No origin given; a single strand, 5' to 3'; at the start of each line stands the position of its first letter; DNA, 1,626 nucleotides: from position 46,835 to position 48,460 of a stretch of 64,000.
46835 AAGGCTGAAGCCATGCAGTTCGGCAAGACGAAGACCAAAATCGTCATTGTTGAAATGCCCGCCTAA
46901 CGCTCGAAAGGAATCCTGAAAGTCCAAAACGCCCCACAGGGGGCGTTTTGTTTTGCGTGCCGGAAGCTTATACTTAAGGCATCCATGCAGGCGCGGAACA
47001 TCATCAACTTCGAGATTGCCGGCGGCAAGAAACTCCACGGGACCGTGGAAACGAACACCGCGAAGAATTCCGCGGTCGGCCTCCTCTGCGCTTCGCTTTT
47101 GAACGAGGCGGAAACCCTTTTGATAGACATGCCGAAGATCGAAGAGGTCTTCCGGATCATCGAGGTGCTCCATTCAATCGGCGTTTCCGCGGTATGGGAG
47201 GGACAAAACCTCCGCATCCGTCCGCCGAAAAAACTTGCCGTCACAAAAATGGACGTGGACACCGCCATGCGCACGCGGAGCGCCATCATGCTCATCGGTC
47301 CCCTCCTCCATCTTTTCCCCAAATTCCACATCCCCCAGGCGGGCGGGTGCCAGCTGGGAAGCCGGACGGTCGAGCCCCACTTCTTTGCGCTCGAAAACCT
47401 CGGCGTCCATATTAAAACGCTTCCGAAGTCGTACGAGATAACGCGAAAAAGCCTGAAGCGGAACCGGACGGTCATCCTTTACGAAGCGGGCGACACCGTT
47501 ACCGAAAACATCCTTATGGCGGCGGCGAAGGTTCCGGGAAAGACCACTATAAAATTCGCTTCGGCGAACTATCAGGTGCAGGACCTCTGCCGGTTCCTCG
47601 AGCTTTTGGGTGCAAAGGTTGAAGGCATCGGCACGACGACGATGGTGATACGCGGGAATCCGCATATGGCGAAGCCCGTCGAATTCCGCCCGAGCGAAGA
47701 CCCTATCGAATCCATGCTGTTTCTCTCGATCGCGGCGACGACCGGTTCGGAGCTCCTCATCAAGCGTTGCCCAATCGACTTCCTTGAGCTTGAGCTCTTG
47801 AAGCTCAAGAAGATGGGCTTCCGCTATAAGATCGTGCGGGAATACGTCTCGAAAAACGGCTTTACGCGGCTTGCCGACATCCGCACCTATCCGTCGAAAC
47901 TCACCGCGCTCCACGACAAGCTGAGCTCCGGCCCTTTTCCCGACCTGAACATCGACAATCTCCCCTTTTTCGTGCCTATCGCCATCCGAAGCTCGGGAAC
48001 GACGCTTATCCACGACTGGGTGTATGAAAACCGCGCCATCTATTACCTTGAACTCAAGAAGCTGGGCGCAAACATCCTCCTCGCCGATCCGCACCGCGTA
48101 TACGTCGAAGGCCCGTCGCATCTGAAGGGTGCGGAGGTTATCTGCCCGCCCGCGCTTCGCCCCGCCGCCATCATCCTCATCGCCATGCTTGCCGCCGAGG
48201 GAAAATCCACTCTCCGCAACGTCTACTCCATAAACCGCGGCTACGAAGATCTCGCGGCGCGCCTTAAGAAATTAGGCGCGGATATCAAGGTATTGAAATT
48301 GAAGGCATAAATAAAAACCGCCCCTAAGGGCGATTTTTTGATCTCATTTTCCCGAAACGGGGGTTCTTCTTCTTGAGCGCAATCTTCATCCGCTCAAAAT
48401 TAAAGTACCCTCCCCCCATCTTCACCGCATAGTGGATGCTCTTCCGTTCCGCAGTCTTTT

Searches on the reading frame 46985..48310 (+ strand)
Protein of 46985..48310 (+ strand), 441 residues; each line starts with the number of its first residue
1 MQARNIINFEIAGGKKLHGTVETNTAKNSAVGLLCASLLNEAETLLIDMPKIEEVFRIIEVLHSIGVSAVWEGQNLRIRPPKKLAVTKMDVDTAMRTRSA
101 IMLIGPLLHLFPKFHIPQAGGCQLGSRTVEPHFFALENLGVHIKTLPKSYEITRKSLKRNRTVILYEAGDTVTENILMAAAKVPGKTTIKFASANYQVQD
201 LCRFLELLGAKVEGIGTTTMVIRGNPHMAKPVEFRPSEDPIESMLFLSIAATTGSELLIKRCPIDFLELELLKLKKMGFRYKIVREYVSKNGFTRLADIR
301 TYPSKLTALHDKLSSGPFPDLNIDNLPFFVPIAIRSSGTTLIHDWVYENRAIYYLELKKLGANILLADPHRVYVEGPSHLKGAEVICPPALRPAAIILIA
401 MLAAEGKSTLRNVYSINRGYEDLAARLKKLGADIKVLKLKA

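Call 24: search_protein_families(library=pfam, proteins=[window:46985-48310:+], max_evalue=0.001)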
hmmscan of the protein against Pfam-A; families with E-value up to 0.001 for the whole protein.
window:46985-48310:+ (441 aa): 1 family
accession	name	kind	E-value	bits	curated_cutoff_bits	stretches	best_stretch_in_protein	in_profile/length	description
PF00275.25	EPSP_synthase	-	9.2e-43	146.9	22.8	1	12-425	2-415/417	EPSP synthase (3-phosphoshikimate 1-carboxyvinyltransferase)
